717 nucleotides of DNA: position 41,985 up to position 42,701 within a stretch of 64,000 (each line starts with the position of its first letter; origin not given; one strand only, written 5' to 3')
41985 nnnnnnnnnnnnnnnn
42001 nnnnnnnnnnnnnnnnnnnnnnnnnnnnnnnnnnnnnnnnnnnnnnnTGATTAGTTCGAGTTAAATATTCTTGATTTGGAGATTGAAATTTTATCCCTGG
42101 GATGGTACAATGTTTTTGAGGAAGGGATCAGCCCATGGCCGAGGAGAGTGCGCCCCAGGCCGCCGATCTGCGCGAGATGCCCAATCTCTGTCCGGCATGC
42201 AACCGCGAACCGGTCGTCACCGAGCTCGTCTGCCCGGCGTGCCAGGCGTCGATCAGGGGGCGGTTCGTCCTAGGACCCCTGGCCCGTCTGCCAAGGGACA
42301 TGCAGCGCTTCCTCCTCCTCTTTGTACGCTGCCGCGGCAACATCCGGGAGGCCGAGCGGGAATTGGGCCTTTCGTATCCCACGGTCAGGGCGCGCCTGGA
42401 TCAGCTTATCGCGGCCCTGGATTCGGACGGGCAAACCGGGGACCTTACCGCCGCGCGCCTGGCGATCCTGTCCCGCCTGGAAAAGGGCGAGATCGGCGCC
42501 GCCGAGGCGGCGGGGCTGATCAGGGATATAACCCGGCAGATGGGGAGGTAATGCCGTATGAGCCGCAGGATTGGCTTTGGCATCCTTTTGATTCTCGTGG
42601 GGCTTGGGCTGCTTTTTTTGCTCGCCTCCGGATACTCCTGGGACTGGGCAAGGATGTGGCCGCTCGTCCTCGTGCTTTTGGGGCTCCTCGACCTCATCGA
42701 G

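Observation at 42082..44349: DUF2089 (zinc-ribbon/HTH), LiaF-like membrane protein with SHOCT tail, SHOCT-DUF4097 protein: three-gene envelope-stress-like module under a canonical promoter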

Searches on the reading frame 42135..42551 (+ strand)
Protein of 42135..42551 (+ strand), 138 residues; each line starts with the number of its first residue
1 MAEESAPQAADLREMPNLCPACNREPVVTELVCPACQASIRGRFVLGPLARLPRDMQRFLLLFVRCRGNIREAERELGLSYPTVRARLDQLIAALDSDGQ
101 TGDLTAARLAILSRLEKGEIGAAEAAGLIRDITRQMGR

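Call 6: search_protein_families(library=pfam, proteins=[window:42135-42551:+], max_evalue=0.1)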
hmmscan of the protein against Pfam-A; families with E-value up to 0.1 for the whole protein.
window:42135-42551:+ (138 aa): 12 families
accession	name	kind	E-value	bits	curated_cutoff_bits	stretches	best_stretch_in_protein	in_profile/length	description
PF09862.15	DUF2089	-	9.2e-20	70.5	33.4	1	52-96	1-45/47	Domain of unknown function (DUF2089)-HTH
PF22747.2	Zn_ribbon_DUF2089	-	2.7e-09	37.4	27.6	1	19-49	1-31/32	DUF2089 zinc ribbon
PF13556.12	HTH_30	-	0.00013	22.1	27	1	60-100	5-45/59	PucR C-terminal helix-turn-helix domain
PF13518.12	HTH_28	-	0.0027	18.2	25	1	60-90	6-35/52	Helix-turn-helix domain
PF18912.6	DZR_2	-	0.0042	17.3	27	1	16-40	7-31/56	Double zinc ribbon domain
PF02954.25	HTH_8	-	0.0046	17.1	22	1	65-90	16-41/42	Bacterial regulatory protein, Fis family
PF00126.33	HTH_1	-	0.015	15.6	26.6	1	67-95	13-41/60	Bacterial regulatory helix-turn-helix protein, lysR family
PF12773.13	DZR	-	0.016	15.8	27.3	1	16-40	12-34/45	Double zinc ribbon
PF21349.2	RUBY_RBDX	-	0.03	14.2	26.5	0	14-23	14-23/30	Rubrerythrin, rubredoxin-like domain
PF08281.18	Sigma70_r4_2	-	0.034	14.2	25.7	1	49-88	8-47/54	Sigma-70, region 4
PF22746.1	SHOCT-like_DUF2089-C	-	0.049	13.7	27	0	108-130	3-25/32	SHOCT-like domain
PF10083.14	DUF2321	-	0.087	12.9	24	0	13-47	23-54/157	Uncharacterized protein conserved in bacteria (DUF2321)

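Call 7: search_protein_families(library=ncbifam, proteins=[window:42135-42551:+], max_evalue=0.1)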
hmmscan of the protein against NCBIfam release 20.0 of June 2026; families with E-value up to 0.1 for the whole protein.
window:42135-42551:+ (138 aa): 2 families
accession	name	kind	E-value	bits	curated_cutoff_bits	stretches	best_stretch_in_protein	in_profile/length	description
NF040705.1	sigma_mbnA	exception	0.014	15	350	1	32-102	91-161/272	methanobactin precursor domain-containing sigma factor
NF033550.5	transpos_ISL3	equivalog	0.092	11.8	180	0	31-98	50-118/370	ISL3 family transposase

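Call 11: find_homologous_proteins(query=window:42135-42551:+)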
Query window:42135-42551:+ (138 aa): 599 proteins with E <= 0.001 among 1047 candidates; the best 120 are listed.
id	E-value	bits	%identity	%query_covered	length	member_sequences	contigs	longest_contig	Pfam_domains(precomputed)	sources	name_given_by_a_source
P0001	1.8e-81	289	99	100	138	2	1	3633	PF22747.3,PF09862.16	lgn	-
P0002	5.1e-39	151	59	93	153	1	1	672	PF22747.3,PF09862.16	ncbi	-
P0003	2.1e-35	140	54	95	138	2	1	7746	PF22747.3,PF09862.16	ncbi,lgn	ncbi:MAG: DUF2089 domain-containing protein [Bacteroidota bacterium]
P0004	2.2e-35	140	60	86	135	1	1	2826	PF22747.3,PF09862.16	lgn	-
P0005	8.4e-34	135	55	91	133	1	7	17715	PF22747.3,PF09862.16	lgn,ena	-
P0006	5.6e-33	132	53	96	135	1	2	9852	PF22747.3,PF09862.16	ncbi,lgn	ncbi:MAG: DUF2089 domain-containing protein [Bacteroidota bacterium]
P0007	1.9e-30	124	57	86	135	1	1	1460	PF22747.3,PF09862.16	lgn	-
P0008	3.4e-28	116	48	87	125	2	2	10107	PF22747.3,PF09862.16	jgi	-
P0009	3.9e-27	113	46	89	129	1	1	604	PF22747.3,PF09862.16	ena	-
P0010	1.9e-26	111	47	87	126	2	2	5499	PF22747.3,PF09862.16,PF13556.13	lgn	-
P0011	6.0e-26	109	46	88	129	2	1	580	PF22747.3,PF09862.16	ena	-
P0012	8.0e-26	109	49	86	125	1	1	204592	PF22747.3,PF09862.16,PF13556.13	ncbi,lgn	-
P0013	1.2e-25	108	52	80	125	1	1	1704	PF22747.3,PF09862.16,PF13556.13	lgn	-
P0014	1.4e-25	108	43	89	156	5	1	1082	PF22747.3,PF09862.16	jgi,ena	-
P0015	1.5e-25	108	50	85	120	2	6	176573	PF22747.3,PF09862.16,PF13556.13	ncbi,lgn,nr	ncbi:MAG: DUF2089 domain-containing protein [Alicyclobacillus sp.]|nr:DUF2089 domain-containing prot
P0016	1.6e-25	108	52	80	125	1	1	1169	PF22747.3,PF09862.16,PF13556.13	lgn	-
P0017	1.7e-25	108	46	86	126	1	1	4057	PF22747.3,PF22746.2,PF09862.16,PF13556.13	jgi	jgi:hypothetical protein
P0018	2.3e-25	107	45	87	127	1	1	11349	PF22747.3,PF09862.16,PF13556.13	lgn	-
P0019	4.0e-25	106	50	80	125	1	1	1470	PF22747.3,PF09862.16,PF13556.13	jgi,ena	-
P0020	8.5e-25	105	46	89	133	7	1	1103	PF22747.3,PF09862.16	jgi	jgi:hypothetical protein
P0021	9.3e-25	105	48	86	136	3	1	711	PF22747.3,PF22746.2,PF09862.16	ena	-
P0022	1.1e-24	105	46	84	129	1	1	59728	PF22747.3,PF02954.26,PF22746.2,PF09862.16,PF13556.13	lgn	-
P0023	1.2e-24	105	44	89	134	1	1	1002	PF22747.3,PF09862.16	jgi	jgi:hypothetical protein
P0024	1.7e-24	104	46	87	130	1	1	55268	PF22747.3,PF09862.16,PF13556.13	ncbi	ncbi:MAG: hypothetical protein STSR0004_13760 [Peptococcaceae bacterium]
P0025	2.6e-24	104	47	86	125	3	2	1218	PF22747.3,PF09862.16,PF13556.13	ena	-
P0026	3.1e-24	104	45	87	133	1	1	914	PF22747.3,PF09862.16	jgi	jgi:hypothetical protein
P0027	5.0e-24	103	46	83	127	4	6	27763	PF22747.3,PF02954.26,PF09862.16,PF13556.13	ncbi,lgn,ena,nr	ncbi:MAG TPA: hypothetical protein DCK76_04610 [Desulfotomaculum sp.]|nr:MAG: hypothetical protein X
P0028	6.1e-24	103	43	86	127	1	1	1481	PF22747.3,PF02954.26,PF09862.16,PF13556.13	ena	-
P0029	6.7e-24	102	43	86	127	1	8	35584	PF22747.3,PF09862.16,PF13556.13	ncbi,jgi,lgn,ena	-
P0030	6.9e-24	102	45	86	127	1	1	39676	PF22747.3,PF22746.2,PF09862.16,PF13556.13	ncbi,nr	ncbi:MAG: DUF2089 domain-containing protein [Bacillota bacterium]|nr:DUF2089 domain-containing prote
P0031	7.4e-24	102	48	80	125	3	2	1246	PF22747.3,PF22746.2,PF09862.16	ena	-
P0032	9.3e-24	102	44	89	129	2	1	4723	PF22747.3,PF09862.16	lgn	-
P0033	1.4e-23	101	43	86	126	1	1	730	PF22747.3,PF22746.2,PF09862.16,PF13556.13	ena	-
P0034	1.7e-23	101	45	86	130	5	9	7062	PF22747.3,PF09862.16,PF13556.13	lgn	-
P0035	2.2e-23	101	47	86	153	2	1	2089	PF22747.3,PF09862.16,PF13556.13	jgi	jgi:hypothetical protein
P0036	3.4e-23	100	44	90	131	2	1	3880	PF22747.3,PF09862.16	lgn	-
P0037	3.6e-23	100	49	83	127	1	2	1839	PF22747.3,PF22746.2,PF09862.16,PF13556.13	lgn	-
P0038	3.6e-23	100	43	83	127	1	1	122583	PF22747.3,PF09862.16,PF13556.13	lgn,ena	-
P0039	3.8e-23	100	47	86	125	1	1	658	PF22747.3,PF09862.16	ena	-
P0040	4.6e-23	100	47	83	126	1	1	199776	PF22747.3,PF22746.2,PF09862.16,PF13556.13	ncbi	-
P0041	6.6e-23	99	44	83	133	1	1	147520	PF22747.3,PF02954.26,PF22746.2,PF09862.16,PF13556.13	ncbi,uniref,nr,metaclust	ncbi:DUF2089 domain-containing protein [Desulfotomaculum copahuensis]|uniref:DUF2089 domain-containi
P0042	6.9e-23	99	46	84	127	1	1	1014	PF22747.3,PF22746.2,PF09862.16,PF13556.13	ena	-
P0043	8.4e-23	99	50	77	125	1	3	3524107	PF22747.3,PF09862.16,PF13556.13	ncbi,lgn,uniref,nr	ncbi:hypothetical protein GCM10025857_33540 [Alicyclobacillus contaminans]|uniref:DUF2089 domain-con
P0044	8.5e-23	99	47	81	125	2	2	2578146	PF22747.3,PF09862.16,PF13556.13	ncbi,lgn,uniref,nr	ncbi:DUF2089 domain-containing protein [Halothermothrix orenii]|uniref:Uncharacterized consrved prot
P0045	8.8e-23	99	42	82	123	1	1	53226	PF22747.3,PF22746.2,PF09862.16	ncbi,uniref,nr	ncbi:hypothetical protein BIV60_19540 [Bacillus sp. MUM 116]|uniref:DUF2089 domain-containing protei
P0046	1.3e-22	98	43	82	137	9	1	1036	PF22747.3,PF22746.2,PF09862.16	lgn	-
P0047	1.4e-22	98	43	86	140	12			PF22747.3,PF09862.16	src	-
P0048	2.9e-22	97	50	80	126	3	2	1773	PF22747.3,PF09862.16,PF13556.13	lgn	-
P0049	3.1e-22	97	42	86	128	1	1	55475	PF22747.3,PF09862.16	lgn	-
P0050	3.3e-22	97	42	82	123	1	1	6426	PF22747.3,PF22746.2,PF09862.16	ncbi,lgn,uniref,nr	ncbi:DUF2089 domain-containing protein [Bacillus xiapuensis]|uniref:DUF2089 domain-containing protei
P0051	3.3e-22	97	43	82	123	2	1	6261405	PF22747.3,PF22746.2,PF09862.16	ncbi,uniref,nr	ncbi:DUF2089 domain-containing protein [Bacillus salipaludis]|uniref:DUF2089 domain-containing prote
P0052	3.6e-22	97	44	86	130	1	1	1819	PF22747.3,PF09862.16,PF13556.13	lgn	-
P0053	3.9e-22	97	40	88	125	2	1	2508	PF22747.3,PF09862.16,PF13556.13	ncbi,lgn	-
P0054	4.6e-22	97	46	81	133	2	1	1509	PF22747.3,PF09862.16,PF13556.13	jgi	jgi:hypothetical protein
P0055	4.7e-22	97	45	89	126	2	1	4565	PF22747.3,PF09862.16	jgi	jgi:hypothetical protein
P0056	5.0e-22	96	43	83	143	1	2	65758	PF22747.3,PF09862.16,PF13556.13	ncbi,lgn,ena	-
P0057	5.6e-22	96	44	80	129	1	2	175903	PF19335.6,PF22747.3,PF09862.16,PF13556.13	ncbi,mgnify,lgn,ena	mgnify:CR=1 FL=1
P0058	5.6e-22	96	44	80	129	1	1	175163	PF19335.6,PF22747.3,PF09862.16,PF13556.13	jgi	jgi:hypothetical protein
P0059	6.7e-22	96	43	80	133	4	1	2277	PF19335.6,PF22747.3,PF09862.16,PF13556.13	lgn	-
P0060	9.0e-22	96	46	80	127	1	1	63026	PF22747.3,PF22746.2,PF09862.16,PF13556.13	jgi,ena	-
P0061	9.7e-22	96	45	81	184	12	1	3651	PF22747.3,PF22746.2,PF09862.16,PF13556.13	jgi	jgi:hypothetical protein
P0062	1.2e-21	95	41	84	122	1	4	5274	PF22747.3,PF09862.16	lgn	-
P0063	1.2e-21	95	41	83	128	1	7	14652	PF22747.3,PF09862.16,PF13556.13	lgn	-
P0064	1.3e-21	95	42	80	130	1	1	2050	PF22747.3,PF09862.16,PF13556.13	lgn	-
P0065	1.3e-21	95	42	83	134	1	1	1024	PF22747.3,PF09862.16,PF13556.13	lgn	-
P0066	1.3e-21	95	45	80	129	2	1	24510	PF22747.3,PF09862.16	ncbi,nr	ncbi:MAG: DUF2089 domain-containing protein [Firmicutes bacterium]|nr:DUF2089 domain-containing prot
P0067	1.5e-21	95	42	83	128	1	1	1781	PF22747.3,PF22746.2,PF09862.16,PF13556.13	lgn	-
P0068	1.5e-21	95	47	81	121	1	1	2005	PF22747.3,PF22746.2,PF09862.16,PF13556.13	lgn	-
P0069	1.6e-21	95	42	82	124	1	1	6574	PF22747.3,PF22746.2,PF09862.16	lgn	-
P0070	1.8e-21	95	42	82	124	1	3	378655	PF22747.3,PF22746.2,PF09862.16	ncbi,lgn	-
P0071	1.8e-21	95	41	86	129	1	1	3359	PF22747.3,PF09862.16,PF13556.13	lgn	-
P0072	2.1e-21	94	42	85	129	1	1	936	PF22747.3,PF09862.16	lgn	-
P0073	2.1e-21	94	40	82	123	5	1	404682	PF22747.3,PF22746.2,PF09862.16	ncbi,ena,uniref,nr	ncbi:DUF2089 domain-containing protein [Neobacillus cucumis]|uniref:DUF2089 domain-containing protei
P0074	2.2e-21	94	40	86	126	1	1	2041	PF22747.3,PF22746.2,PF09862.16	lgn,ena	-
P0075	2.6e-21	94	42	81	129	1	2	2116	PF22747.3,PF22746.2,PF09862.16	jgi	jgi:hypothetical protein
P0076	2.8e-21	94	42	82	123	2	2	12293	PF22747.3,PF09862.16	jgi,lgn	jgi:hypothetical protein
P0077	2.8e-21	94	44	82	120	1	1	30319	PF22747.3,PF09862.16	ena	-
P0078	2.9e-21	94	42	82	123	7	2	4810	PF22747.3,PF22746.2,PF09862.16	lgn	-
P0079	2.9e-21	94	42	82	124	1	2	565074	PF22747.3,PF22746.2,PF09862.16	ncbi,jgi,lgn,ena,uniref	ncbi:DUF2089 domain-containing protein [Niallia oryzisoli]|uniref:DUF2089 domain-containing protein 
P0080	3.0e-21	94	42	84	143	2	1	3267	PF22747.3,PF09862.16,PF13556.13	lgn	-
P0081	3.1e-21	94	41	82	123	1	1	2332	PF22747.3,PF09862.16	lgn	-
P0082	3.3e-21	94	43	81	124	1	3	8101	PF22747.3,PF22746.2,PF09862.16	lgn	-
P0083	3.7e-21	94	52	75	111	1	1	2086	PF22747.3,PF09862.16,PF13556.13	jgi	jgi:hypothetical protein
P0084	3.9e-21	94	41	86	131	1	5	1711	PF22747.3,PF09862.16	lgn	-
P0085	4.0e-21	94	42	82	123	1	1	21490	PF22747.3,PF22746.2,PF09862.16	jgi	jgi:hypothetical protein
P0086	4.0e-21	94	41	84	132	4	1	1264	PF22747.3,PF09862.16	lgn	-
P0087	4.0e-21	94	42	82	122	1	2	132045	PF22747.3,PF09862.16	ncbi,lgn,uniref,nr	ncbi:DUF2089 domain-containing protein [Bacillus infantis]|uniref:DUF2089 domain-containing protein 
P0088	4.1e-21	93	44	82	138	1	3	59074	PF22747.3,PF09862.16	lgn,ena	-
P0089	4.2e-21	93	42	81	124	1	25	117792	PF22747.3,PF22746.2,PF09862.16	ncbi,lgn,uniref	ncbi:DUF2089 domain-containing protein [Virgibacillus sp. 6R]|uniref:DUF2089 domain-containing prote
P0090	4.2e-21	93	41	80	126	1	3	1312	PF22747.3,PF09862.16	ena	-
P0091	4.2e-21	93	40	86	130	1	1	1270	PF22747.3,PF22746.2,PF09862.16,PF13556.13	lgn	-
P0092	4.2e-21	93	42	81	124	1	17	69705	PF22747.3,PF09862.16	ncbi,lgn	-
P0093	4.6e-21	93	48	57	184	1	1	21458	PF22747.3,PF09862.16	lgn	-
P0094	4.7e-21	93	44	83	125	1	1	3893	PF22747.3,PF22746.2,PF09862.16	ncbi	-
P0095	4.8e-21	93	43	82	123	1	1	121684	PF22747.3,PF22746.2,PF09862.16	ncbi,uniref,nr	ncbi:DUF2089 domain-containing protein [Paenibacillus sp. BSR1-1]|uniref:DUF2089 domain-containing p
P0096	4.9e-21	93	43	82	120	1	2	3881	PF22747.3,PF09862.16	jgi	-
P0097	5.2e-21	93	42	82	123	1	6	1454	PF22747.3,PF22746.2,PF09862.16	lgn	-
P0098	5.3e-21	93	46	81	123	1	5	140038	PF22747.3,PF22746.2,PF09862.16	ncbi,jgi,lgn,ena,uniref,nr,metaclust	ncbi:hypothetical protein AMJ40_01995 [candidate division TA06 bacterium DG_26]|uniref:DUF2089 domai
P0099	5.6e-21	93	43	82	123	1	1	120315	PF22747.3,PF22746.2,PF09862.16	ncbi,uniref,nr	ncbi:DUF2089 domain-containing protein [Neobacillus bataviensis]|uniref:DUF2089 domain-containing pr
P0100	5.7e-21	93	42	82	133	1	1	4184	PF22747.3,PF22746.2,PF09862.16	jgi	jgi:hypothetical protein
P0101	6.3e-21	93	46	91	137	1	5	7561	PF22747.3,PF09862.16,PF13556.13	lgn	-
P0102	6.4e-21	93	42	82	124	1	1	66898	PF22747.3,PF22746.2,PF09862.16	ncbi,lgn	-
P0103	6.5e-21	93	40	81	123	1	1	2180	PF22747.3,PF09862.16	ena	-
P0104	6.8e-21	93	40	81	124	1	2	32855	PF22747.3,PF09862.16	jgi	jgi:hypothetical protein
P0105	7.3e-21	93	43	82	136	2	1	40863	PF22747.3,PF09862.16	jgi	-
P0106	7.4e-21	93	43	82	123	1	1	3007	PF22747.3,PF22746.2,PF09862.16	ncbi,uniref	ncbi:DUF2089 domain-containing protein [Neobacillus drentensis]|uniref:DUF2089 domain-containing pro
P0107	7.4e-21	93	41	82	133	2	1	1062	PF22747.3,PF22746.2,PF09862.16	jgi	jgi:hypothetical protein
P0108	7.7e-21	93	46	88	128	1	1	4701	PF22747.3,PF09862.16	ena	-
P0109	8.0e-21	93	42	81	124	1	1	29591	PF22747.3,PF22746.2,PF09862.16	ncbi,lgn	-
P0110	8.1e-21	93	40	86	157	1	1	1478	PF22747.3,PF09862.16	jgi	jgi:hypothetical protein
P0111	8.5e-21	92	41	86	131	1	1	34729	PF22747.3,PF09862.16,PF13556.13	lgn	-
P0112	8.6e-21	92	50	78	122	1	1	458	PF22747.3,PF04545.23,PF08281.19,PF09862.16,PF13556.13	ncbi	-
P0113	9.1e-21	92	40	83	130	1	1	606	PF22747.3,PF09862.16,PF13556.13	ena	-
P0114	9.6e-21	92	44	85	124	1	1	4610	PF22747.3,PF22746.2,PF09862.16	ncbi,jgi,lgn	ncbi:MAG: DUF2089 domain-containing protein [Christensenellales bacterium]|jgi:hypothetical protein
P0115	9.8e-21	92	44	86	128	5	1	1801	PF22747.3,PF22746.2,PF09862.16,PF13556.13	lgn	-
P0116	9.9e-21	92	41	86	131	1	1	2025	PF22747.3,PF09862.16,PF13556.13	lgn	-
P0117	1.0e-20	92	41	82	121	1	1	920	PF22747.3,PF09862.16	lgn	-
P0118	1.0e-20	92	39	85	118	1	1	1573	PF22747.3,PF09862.16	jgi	jgi:hypothetical protein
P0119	1.1e-20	92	40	82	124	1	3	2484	PF22747.3,PF22746.2,PF09862.16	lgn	-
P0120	1.1e-20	92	41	82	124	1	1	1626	PF22747.3,PF09862.16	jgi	jgi:hypothetical protein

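Call 13: find_related_loci(query=A1, collection=genome_contigs, flank=6000)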
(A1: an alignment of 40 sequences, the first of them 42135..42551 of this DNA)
Query A1 (138 aa) in genome_contigs; peptide patterns used: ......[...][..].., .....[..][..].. (x = any residue, [..] = any of these).
600 stretches matched a pattern (row limit reached: there are more); 593 encode a relative of the query (tblastn E <= 1e-3); the best 80 are kept; 80 distinct loci.
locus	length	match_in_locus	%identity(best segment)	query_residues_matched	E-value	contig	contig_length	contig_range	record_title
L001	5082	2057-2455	54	6-136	1e-39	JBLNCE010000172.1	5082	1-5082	MAG: Bacteroidota bacterium isolate MAG133 PRJNA950955_bin4_renamed_171, whole genome shotgun sequence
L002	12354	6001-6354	48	11-130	5e-31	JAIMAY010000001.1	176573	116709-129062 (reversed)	MAG: Alicyclobacillus sp. isolate HOT.MB2.19 NODE_48_length_176573_cov_76.252255, whole genome shotgun sequence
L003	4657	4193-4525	52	19-129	2e-30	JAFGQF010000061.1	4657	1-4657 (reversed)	MAG: candidate division WOR-3 bacterium isolate Zod_Metabat.732 k87_1115752, whole genome shotgun sequence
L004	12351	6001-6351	46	19-132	1e-30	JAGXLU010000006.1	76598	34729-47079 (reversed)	MAG: Halanaerobiales bacterium isolate GSL_CB2_7 NODE_20_length_76598_cov_16.8137, whole genome shotgun sequence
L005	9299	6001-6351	45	19-132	4e-30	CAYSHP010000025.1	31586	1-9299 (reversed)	MAG TPA_asm: uncultured Halanaerobiales bacterium isolate binchicken_co218_284 genome assembly, contig: NODE_1075_length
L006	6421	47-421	42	17-138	1e-29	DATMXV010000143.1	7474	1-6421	MAG TPA_asm: Desulfitobacteriaceae bacterium isolate SMAG_U13129 k141_93122, whole genome shotgun sequence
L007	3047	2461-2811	42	19-132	2e-29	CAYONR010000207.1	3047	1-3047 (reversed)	MAG TPA_asm: uncultured Halanaerobiaceae bacterium isolate SRP201947_co1_116 genome assembly, contig: NODE_43584_length_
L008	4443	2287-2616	46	19-125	2e-29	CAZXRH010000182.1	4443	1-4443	MAG TPA_asm: uncultured Halanaerobiales bacterium isolate binchicken_co13_215 genome assembly, contig: NODE_34513_length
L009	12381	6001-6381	45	13-132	9e-29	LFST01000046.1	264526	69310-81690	MAG: Candidatus Fermentithermobacillaceae bacterium DTU015 scaffold144, whole genome shotgun sequence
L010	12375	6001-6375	42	12-132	2e-28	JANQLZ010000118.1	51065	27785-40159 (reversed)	MAG: Bacillota bacterium isolate PL25a_bin.78 k99_2609750, whole genome shotgun sequence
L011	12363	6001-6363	42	14-132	1e-28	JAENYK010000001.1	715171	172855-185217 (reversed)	MAG: Halothermothrix sp. isolate B5_bin.9 B5_bin9_NODE_2_length_715171_cov_84.355038, whole genome shotgun sequence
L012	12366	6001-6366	46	12-130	2e-28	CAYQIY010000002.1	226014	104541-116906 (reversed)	MAG TPA_asm: uncultured Pseudomonadota bacterium isolate SRP241326_co3_322 genome assembly, contig: NODE_50_length_22601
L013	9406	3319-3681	45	19-136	1e-28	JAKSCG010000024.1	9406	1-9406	MAG: Halanaerobiales bacterium isolate MAG.272 k141_5726278, whole genome shotgun sequence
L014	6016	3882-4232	45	19-132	2e-28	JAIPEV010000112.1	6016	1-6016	MAG: Halanaerobiales bacterium isolate Tobar15.5-16.5m-G20 Tobar15-5-16-5m-C10219, whole genome shotgun sequence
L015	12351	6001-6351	44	19-132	5e-28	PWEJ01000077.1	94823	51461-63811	MAG: Halanaerobiaceae bacterium isolate T1Sed10_84 T1-Sed10-C74, whole genome shotgun sequence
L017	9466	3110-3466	43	19-134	2e-28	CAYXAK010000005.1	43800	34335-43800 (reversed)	MAG TPA_asm: uncultured Halanaerobiaceae bacterium isolate binchicken_co32_417 genome assembly, contig: NODE_917_length_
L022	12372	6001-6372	41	16-132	1e-27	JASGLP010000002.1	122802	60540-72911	MAG: Eubacteriaceae bacterium isolate DJKA118_ANT-KO_bin.1 scaffold_7, whole genome shotgun sequence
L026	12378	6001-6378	42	16-133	2e-27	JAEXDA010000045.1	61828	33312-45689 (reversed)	MAG: Bacillota bacterium isolate OH_HBB_134 k127_1226644, whole genome shotgun sequence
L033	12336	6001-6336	42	19-131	6e-27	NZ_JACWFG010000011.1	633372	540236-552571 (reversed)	Neobacillus niacini strain PL-B1 PL-B1_contig_11, whole genome shotgun sequence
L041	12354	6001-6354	35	13-130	5e-27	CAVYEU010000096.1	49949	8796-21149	MAG: uncultured Eubacteriales bacterium isolate MFD01112.bin.1.4 genome assembly, contig: contig_79393, whole genome sho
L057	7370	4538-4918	43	13-132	1e-26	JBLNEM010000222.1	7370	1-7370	MAG: Mycobacterium leprae isolate MAG73 PRJNA889980_bin12_renamed_221, whole genome shotgun sequence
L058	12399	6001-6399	44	17-132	1e-26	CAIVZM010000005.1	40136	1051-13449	MAG: uncultured Armatimonadetes bacterium isolate Kiruna2_bin-4349 genome assembly, contig: bin-4349:05/84, whole genome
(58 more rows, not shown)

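Call 21: search_protein_families(library=pfam, proteins=[L004:6375-6746:+, L004:6770-7873:+, L022:6391-6831:+, L022:6821-7123:+, L022:7138-7479:+, L010:6387-6716:+, L010:6730-7116:+, L010:7137-7490:+, L010:7487-8314:+, L002:6366-7370:+], max_evalue=0.01)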
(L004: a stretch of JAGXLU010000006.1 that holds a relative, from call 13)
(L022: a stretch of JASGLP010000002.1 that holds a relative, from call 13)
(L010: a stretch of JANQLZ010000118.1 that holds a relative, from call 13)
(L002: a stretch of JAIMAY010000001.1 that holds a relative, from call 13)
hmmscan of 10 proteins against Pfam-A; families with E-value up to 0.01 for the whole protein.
L004:6375-6746:+ (123 aa): 1 family
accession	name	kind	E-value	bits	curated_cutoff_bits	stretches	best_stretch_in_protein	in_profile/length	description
PF22746.1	SHOCT-like_DUF2089-C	-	1.2e-08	34.7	27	1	3-32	1-30/32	SHOCT-like domain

L004:6770-7873:+ (367 aa): 2 families
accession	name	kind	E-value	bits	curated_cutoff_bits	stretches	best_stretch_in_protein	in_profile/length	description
PF02073.20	Peptidase_M29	-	1.5e-104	350.5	27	1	5-365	4-406/406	Thermophilic metalloprotease (M29)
PF21497.3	TcpC-like_C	-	0.0074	17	27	0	63-91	13-41/109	Conjugal transfer protein-like, C-terminal domain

L022:6391-6831:+ (146 aa): 1 family
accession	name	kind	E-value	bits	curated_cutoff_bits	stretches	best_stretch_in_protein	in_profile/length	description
PF22746.1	SHOCT-like_DUF2089-C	-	2.7e-08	33.6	27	1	3-30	1-28/32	SHOCT-like domain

L022:6821-7123:+ (100 aa): 0 families

L022:7138-7479:+ (113 aa): 1 family
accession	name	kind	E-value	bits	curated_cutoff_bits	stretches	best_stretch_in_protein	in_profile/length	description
PF04020.18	Phage_holin_4_2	-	2.2e-18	67.2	28.8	1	3-104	2-103/105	Mycobacterial 4 TMS phage holin, superfamily IV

L010:6387-6716:+ (109 aa): 0 families

L010:6730-7116:+ (128 aa): 1 family
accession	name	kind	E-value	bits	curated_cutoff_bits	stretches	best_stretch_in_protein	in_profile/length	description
PF22746.1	SHOCT-like_DUF2089-C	-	9.1e-11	41.4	27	1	5-35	1-31/32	SHOCT-like domain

L010:7137-7490:+ (117 aa): 1 family
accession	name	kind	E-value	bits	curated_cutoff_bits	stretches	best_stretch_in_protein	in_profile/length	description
PF04020.18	Phage_holin_4_2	-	3.4e-29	102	28.8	1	4-108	2-105/105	Mycobacterial 4 TMS phage holin, superfamily IV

L010:7487-8314:+ (275 aa): 4 families
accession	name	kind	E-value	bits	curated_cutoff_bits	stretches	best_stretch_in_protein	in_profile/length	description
PF08282.18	Hydrolase_3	-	1.9e-62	211.7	20.9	1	14-268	1-255/255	haloacid dehalogenase-like hydrolase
PF05116.19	S6PP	-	1.6e-13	51.3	20.3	2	167-249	133-215/247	Sucrose-6F-phosphate phosphohydrolase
PF00702.32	Hydrolase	-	3.8e-06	27.9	26.4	1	11-236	1-191/191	haloacid dehalogenase-like hydrolase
PF12710.13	HAD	-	0.006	17.5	27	0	34-69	91-126/189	haloacid dehalogenase-like hydrolase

L002:6366-7370:+ (334 aa): 2 families
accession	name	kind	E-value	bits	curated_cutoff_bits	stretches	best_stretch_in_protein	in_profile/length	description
PF22746.1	SHOCT-like_DUF2089-C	-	5.7e-08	32.5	27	1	8-36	2-30/32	SHOCT-like domain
PF08941.15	USP8_interact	-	0.0019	18.4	25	1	3-116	24-129/179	USP8 interacting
